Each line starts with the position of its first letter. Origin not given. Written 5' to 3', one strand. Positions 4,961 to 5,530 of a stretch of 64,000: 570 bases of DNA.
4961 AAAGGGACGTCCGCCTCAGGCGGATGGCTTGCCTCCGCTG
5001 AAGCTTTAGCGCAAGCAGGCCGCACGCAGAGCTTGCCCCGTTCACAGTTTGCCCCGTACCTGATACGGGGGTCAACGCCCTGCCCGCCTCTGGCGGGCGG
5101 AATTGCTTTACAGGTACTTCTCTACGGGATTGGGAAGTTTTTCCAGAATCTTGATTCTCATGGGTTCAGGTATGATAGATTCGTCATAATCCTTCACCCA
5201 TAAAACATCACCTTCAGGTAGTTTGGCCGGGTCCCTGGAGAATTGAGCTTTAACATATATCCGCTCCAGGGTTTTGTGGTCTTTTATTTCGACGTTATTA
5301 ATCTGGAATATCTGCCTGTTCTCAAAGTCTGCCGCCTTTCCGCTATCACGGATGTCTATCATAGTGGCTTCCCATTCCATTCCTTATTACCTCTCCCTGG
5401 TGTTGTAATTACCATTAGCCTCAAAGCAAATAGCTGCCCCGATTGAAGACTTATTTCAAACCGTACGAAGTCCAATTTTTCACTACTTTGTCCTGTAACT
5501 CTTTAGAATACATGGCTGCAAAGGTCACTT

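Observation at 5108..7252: UbiD-2 is sandwiched between two paralogous, cysteine-free ~90-aa proteins of unknown family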

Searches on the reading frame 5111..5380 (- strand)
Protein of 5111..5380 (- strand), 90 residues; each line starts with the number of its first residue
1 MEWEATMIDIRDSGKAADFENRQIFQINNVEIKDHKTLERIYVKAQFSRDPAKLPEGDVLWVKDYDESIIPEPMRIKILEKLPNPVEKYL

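Call 4: search_protein_families(library=pfam, max_evalue=10, proteins=[window:5111-5380:-])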
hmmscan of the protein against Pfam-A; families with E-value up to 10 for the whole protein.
seq(90 aa): 0 families

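Call 7: search_protein_families(library=ncbifam, max_evalue=10, proteins=[window:5111-5380:-])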
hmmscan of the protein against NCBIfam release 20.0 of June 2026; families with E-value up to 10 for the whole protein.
seq(90 aa): 1 family
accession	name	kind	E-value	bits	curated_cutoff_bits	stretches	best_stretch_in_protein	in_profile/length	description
TIGR02400.1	trehalose_OtsA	equivalog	0.18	10.5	564.85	1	47-81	116-151/456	alpha,alpha-trehalose-phosphate synthase (UDP-forming)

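Call 10: find_homologous_proteins(query=window:5111-5380:-, max_evalue=0.01)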
Query seq(90 aa) (90 aa): 4 proteins with E <= 0.01 among 4 candidates.
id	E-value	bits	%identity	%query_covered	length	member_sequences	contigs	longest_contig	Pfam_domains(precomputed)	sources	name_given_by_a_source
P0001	3.6e-53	195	100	100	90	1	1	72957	-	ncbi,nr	ncbi:MAG: hypothetical protein HYX79_06420 [Chloroflexi bacterium]|nr:hypothetical protein [Chlorofl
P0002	3.0e-33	131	66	100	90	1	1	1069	-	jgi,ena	-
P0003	9.4e-32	127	61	99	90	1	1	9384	-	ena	-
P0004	2.9e-30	122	61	99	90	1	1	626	-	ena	-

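Call 12: find_encoding_contigs(protein=P0003, flank=6000, max_places=4)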
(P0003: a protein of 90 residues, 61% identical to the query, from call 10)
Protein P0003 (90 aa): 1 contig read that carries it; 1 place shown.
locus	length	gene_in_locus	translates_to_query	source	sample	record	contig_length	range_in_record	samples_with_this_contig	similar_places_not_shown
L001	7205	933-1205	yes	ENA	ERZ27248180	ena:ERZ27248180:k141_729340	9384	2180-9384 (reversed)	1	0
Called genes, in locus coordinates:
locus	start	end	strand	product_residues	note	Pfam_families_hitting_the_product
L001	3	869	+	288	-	?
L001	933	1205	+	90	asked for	-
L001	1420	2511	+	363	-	PF03480:DctP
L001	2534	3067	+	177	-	PF04290:DctQ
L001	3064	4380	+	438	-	PF06808:DctM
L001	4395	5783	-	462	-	PF20695:UbiD_N, PF01977:UbiD, PF20696:UbiD_C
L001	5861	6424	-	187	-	PF02441:Flavoprotein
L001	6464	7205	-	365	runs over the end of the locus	PF01070:FMN_dh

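Call 23: search_solved_structures(query=A1, max_evalue=10, show_alignments=2)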
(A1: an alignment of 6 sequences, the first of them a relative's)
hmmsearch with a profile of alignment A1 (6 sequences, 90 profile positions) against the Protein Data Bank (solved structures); distinct sequences matched with E-value up to 10: 2.
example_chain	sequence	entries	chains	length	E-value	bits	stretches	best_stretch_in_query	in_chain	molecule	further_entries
5j5t_A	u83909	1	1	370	0.17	15.2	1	41-88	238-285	Mitogen-activated protein kinase kinase kinase kinase 3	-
5mus_A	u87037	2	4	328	0.25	14.7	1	31-80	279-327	L protein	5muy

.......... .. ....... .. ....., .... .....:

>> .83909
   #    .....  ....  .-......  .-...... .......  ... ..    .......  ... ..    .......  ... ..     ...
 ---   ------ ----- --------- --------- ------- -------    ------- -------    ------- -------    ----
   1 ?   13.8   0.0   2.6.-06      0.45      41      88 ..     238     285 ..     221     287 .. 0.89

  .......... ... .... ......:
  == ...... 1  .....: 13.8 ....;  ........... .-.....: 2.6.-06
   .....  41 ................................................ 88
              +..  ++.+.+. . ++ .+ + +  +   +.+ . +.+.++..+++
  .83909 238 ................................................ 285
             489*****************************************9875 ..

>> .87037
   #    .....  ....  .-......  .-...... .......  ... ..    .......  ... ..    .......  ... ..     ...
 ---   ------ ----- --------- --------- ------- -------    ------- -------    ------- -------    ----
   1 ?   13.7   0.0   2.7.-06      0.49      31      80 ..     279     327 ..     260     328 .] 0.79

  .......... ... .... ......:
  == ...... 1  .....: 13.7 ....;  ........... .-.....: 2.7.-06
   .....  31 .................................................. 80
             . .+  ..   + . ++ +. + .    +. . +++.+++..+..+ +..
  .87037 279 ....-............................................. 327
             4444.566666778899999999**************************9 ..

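Call 37: find_related_loci(query=A1, collection=genome_contigs, flank=6000)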
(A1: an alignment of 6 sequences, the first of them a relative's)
Query A1 (90 aa) in genome_contigs; peptide patterns used: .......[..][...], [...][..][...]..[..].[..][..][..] (x = any residue, [..] = any of these).
108 stretches matched a pattern, but none encodes a relative of the query by tblastn (E <= 1e-3).

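Call 43: search_protein_representatives(alignment_id=A3)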
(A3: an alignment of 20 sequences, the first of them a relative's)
Query: 20 sequences, 87 profile positions. Proteins with E-value up to 0.001 (for the whole library): 284; up to 1e-10: 76; up to 1e-30: 1. The best 150 are listed.
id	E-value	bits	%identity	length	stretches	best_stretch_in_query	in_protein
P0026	3.2e-35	135.9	-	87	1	1-87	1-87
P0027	9.9e-26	105.4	-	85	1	1-80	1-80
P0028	4.0e-24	100.3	-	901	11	48-66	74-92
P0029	3.8e-23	97.2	-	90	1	1-80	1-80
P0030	9.6e-23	95.9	-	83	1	1-65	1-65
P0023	1.3e-22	95.5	-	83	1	35-87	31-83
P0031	2.8e-22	94.4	-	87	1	1-87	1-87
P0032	6.7e-22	93.2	-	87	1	3-79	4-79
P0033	7.4e-22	93.0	-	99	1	1-84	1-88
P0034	2.3e-21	91.4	-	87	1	1-80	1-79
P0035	1.1e-20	89.3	-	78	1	1-75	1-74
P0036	5.6e-20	87.0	-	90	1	1-80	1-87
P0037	5.7e-20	87.0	-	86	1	1-79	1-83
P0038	7.9e-20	86.5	-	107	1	8-82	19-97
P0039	5.9e-19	83.7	-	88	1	3-76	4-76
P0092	3.3e-11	58.9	-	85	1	24-79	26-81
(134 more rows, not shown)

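Call 55: find_encoding_contigs(protein=P0092, flank=5000, max_places=4)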
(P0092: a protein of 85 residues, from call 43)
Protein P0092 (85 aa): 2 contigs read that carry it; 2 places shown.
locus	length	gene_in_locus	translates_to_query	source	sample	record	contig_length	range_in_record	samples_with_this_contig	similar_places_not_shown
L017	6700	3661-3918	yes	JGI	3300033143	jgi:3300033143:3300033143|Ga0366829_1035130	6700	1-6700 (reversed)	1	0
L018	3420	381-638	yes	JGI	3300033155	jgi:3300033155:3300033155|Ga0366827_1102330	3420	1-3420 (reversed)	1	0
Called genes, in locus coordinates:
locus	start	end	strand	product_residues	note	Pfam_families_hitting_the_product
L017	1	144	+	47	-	?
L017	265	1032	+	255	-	PF00112:Peptidase_C1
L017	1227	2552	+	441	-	PF01180:DHO_dh (weak), PF12797:Fer4_2 (faint), PF13237:Fer4_10 (weak), PF14697:Fer4_21 (weak), PF12800:Fer4_4 (faint), PF00037:Fer4, PF12837:Fer4_6 (weak)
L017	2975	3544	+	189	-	PF01613:Flavin_Reduct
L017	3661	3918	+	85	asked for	-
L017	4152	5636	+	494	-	PF20695:UbiD_N, PF01977:UbiD, PF20696:UbiD_C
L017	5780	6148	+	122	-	-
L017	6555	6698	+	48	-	?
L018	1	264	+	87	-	?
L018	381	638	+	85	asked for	-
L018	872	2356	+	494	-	PF20695:UbiD_N, PF01977:UbiD, PF20696:UbiD_C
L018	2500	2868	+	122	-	-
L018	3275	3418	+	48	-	?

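Call 56: find_encoding_contigs(protein=P0036, flank=5000, max_places=4)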
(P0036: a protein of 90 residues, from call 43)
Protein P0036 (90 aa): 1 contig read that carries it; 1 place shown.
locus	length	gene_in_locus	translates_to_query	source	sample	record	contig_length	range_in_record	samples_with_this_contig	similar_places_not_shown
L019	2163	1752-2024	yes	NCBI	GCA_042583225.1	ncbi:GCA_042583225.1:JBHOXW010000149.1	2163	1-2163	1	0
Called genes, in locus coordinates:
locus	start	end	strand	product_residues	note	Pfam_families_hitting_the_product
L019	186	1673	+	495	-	PF20695:UbiD_N, PF01977:UbiD, PF20696:UbiD_C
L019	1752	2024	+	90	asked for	-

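Call 58: predict_structure(alignment_id=A3)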
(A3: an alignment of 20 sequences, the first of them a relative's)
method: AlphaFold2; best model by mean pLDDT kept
length: 90 residues; sequences in the alignment: 20
mean_pLDDT: 79.2   pTM: 0.67
mean pLDDT of the five models: 79.2, 76.8, 74.2, 73.9, 72.8
residues with pLDDT >= 90: 11; 70-90: 62; 50-70: 17; < 50: 0
segments of 3 or more residues with pLDDT < 50: none
pLDDT, mean of each block of 10 residues (from residue 1): 67 63 83 84 89 88 77 87 74
secondary structure, 60 per line:
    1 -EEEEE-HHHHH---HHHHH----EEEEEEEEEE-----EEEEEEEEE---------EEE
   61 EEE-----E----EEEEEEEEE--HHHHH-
elements in order: E2-6 H8-12 H16-20 E25-34 E40-48 E58-63 E74-82 H85-89

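Call 61: fold_search(model_id=the predicted structure, library=pdb)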
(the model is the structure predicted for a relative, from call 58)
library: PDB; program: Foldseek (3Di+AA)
matches with E <= 10: 171; with E <= 0.001: 0
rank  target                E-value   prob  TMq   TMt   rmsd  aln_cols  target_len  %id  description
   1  5i7l_B                5.3e-01  0.04  0.13  0.08  16.4        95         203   14  Crystal Structure of SPLUNC1 Disulfide Mutant M2 (A48C, V253C) (released 2016-05-18)
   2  5i7k_B                5.3e-01  0.04  0.13  0.07  16.4        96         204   14  Crystal Structure of Human SPLUNC1 Dolphin Mutant D1 (G58A, S61A, G62E, G63D, G66D, I67T) (released 2016-05-18)
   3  7byk_A                8.4e-01  0.07  0.21  0.06  12.2       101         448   13  Crystal structure of the Legionella pneumophila LegK7 effector kinase (released 2020-12-30)
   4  6baq_G                8.4e-01  0.03  0.13  0.07  16.1        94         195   13  Mus musculus BPIFA1 (released 2018-05-09)
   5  6baq_C                1.1e+00  0.04  0.16  0.08  16.3        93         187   15  Mus musculus BPIFA1 (released 2018-05-09)
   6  3eb0_C                1.4e+00  0.11  0.30  0.12   6.4        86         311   13  Crystal Structure of cgd4_240 from cryptosporidium Parvum in complex with indirubin E804 (released 2008-09-16)
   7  7byk_B                1.4e+00  0.06  0.21  0.06  12.2       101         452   13  Crystal structure of the Legionella pneumophila LegK7 effector kinase (released 2020-12-30)
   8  6mcp_C                1.4e+00  0.05  0.20  0.06  11.6       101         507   12  L. pneumophila effector kinase LegK7 (AMP-PNP bound) in complex with human MOB1A (released 2019-09-04)
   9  6mcq_C                1.5e+00  0.06  0.20  0.06   8.1        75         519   11  L. pneumophila effector kinase LegK7 in complex with human MOB1A (released 2019-09-04)
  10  7yx0_C                1.8e+00  0.14  0.33  0.23  10.0        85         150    7  Crystal structure of the full-length short LOV protein SBW25-LOV from Pseudomonas fluorescens (light state) (released 2023-05-24)
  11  3kga                  1.9e+00  0.05  0.21  0.10   7.8        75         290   13  Crystal structure of MAPKAP kinase 2 (MK2) complexed with a potent 3-aminopyrazole ATP site inhibitor (released 2010-01-26)
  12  8wig_A                2.1e+00  0.03  0.14  0.05  12.8        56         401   14  Crystal structure of E. coli ThrS catalytic domain mutant G463S/Q484A (released 2024-07-24)
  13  7oar_A                2.5e+00  0.06  0.21  0.05  14.5        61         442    8  Crystal structure of helicase Pif1 from Thermus oshimai in complex with parallel G-quadruplex (released 2022-03-09)
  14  6mcp_A                2.8e+00  0.04  0.19  0.06   9.0        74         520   11  L. pneumophila effector kinase LegK7 (AMP-PNP bound) in complex with human MOB1A (released 2019-09-04)
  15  1cdk_A                3.2e+00  0.05  0.24  0.08   9.3        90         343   13  CAMP-DEPENDENT PROTEIN KINASE CATALYTIC SUBUNIT (E.C.2.7.1.37) (PROTEIN KINASE A) COMPLEXED WITH PROTEIN KINASE INHIBI (released 1995-10-15)
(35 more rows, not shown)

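Call 85: find_related_loci(query=A1, collection=metagenome_contigs, flank=4000)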
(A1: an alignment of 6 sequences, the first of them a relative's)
Query A1 (90 aa) in metagenome_contigs; peptide patterns used: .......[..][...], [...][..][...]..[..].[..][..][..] (x = any residue, [..] = any of these).
125 stretches matched a pattern; 7 encode a relative of the query (tblastn E <= 1e-3); 7 distinct loci.
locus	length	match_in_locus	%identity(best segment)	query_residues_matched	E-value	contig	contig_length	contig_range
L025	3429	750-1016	65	1-89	2e-40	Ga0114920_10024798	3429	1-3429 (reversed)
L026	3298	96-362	65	1-89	6e-40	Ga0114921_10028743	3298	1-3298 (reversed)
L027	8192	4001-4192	46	15-81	8e-16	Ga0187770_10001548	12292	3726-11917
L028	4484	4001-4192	45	15-81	5e-15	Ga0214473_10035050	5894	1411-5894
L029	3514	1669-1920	42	1-90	2e-14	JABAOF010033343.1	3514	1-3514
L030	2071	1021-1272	43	1-90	6e-14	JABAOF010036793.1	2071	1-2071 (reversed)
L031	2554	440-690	40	1-90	7e-9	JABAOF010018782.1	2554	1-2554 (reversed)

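Call 89: search_protein_families(library=pfam, max_evalue=0.01, proteins=[L017:5780-6148:+])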
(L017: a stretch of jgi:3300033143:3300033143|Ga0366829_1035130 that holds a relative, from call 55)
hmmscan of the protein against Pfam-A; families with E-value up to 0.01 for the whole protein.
L017:5780-6148:+ (122 aa): 0 families
